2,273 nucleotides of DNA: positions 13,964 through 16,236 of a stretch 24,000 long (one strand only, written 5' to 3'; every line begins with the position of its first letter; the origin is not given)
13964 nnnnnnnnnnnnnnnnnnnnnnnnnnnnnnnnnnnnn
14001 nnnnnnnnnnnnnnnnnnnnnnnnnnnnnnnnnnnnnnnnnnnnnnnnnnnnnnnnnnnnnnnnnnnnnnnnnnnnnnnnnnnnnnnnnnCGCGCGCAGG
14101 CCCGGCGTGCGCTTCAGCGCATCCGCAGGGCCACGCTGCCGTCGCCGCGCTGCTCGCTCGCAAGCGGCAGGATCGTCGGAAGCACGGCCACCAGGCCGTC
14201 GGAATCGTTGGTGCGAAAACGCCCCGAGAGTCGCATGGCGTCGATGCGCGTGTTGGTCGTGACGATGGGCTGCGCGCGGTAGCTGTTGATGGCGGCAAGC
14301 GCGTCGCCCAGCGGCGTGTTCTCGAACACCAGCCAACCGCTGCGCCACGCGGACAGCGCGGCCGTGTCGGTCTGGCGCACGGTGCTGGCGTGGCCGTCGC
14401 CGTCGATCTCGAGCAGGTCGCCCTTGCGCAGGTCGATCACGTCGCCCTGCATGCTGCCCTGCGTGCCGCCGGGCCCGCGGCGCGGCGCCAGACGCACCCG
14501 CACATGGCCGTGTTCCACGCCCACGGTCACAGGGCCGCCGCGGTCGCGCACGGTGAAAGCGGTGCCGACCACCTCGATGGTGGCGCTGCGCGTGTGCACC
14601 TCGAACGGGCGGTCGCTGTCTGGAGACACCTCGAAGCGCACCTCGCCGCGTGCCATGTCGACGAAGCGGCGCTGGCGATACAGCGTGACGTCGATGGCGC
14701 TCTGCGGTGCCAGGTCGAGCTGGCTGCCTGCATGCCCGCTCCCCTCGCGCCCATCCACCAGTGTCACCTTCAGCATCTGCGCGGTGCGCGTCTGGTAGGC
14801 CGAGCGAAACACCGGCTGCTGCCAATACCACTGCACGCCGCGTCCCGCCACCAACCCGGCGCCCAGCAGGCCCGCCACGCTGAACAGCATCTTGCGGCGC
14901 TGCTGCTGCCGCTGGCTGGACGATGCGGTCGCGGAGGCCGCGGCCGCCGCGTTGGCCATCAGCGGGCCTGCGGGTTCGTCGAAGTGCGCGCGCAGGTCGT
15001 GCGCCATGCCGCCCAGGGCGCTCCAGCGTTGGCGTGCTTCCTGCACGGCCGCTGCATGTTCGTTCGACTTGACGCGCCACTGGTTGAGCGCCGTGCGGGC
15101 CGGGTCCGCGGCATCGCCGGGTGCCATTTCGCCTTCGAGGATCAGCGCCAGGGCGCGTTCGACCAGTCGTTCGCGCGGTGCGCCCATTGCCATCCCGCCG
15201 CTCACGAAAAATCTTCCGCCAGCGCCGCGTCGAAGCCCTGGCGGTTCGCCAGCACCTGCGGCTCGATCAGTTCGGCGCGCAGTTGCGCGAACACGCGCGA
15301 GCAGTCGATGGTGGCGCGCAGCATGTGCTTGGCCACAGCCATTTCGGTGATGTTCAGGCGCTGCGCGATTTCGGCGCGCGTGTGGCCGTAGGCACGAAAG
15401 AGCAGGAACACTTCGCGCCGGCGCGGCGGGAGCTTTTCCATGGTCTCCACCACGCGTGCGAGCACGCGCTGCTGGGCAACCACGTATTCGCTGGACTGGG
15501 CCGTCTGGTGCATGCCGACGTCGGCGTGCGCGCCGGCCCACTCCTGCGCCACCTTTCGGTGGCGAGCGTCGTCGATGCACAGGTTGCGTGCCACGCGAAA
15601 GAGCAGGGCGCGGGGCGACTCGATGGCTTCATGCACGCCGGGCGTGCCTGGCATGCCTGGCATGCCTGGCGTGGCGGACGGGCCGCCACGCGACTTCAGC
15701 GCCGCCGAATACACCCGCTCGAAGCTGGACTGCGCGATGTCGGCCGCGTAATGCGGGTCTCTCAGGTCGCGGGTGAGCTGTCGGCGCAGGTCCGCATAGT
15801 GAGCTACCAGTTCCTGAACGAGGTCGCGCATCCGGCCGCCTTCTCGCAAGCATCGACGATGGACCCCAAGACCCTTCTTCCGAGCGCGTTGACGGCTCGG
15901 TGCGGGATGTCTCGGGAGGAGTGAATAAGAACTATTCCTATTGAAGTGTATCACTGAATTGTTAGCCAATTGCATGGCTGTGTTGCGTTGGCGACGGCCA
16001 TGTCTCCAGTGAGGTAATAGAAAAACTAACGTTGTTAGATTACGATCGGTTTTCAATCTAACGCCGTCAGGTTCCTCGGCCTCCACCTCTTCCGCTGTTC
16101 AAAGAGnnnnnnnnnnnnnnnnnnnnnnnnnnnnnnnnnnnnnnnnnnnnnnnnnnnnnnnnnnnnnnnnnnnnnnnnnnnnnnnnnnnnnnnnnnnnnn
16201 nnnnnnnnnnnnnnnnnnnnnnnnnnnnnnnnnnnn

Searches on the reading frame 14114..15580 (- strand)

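Call 28: search_protein_families(library=pfam, proteins=[window:14114-15580:-], max_evalue=0.01)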
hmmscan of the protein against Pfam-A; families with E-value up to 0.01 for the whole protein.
window:14114-15580:- (488 aa): 1 family
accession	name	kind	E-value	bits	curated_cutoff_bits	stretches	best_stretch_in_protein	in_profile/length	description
PF04773.18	FecR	-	1.9e-18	67.1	24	1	262-361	3-97/97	FecR protein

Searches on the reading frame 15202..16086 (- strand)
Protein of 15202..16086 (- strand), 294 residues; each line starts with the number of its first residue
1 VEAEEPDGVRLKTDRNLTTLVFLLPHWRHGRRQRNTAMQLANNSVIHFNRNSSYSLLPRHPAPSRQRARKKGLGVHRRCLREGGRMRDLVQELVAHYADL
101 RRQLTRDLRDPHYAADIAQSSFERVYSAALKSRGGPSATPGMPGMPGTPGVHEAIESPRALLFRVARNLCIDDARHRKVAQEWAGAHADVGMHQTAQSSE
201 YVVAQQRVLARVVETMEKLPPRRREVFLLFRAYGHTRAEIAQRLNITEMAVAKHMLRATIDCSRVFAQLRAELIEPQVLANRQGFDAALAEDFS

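Call 28: search_protein_families(library=pfam, proteins=[window:15202-16086:-], max_evalue=0.01)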
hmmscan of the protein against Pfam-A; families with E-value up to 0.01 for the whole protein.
window:15202-16086:- (294 aa): 5 families
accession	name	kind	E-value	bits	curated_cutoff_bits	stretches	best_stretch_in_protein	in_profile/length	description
PF08281.18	Sigma70_r4_2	-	7.4e-14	51.6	25.7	1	211-258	3-50/54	Sigma-70, region 4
PF04545.22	Sigma70_r4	-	4.8e-07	29.6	24.1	1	216-258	2-44/50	Sigma-70, region 4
PF04542.20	Sigma70_r2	-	2.5e-05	24.4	24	0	95-129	4-38/71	Sigma-70 region 2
PF13384.12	HTH_23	-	0.00092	19.4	24.6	1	222-252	6-35/50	Homeodomain-like domain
PF07638.17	Sigma70_ECF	-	0.0059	17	21.1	1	161-255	78-172/185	ECF sigma factor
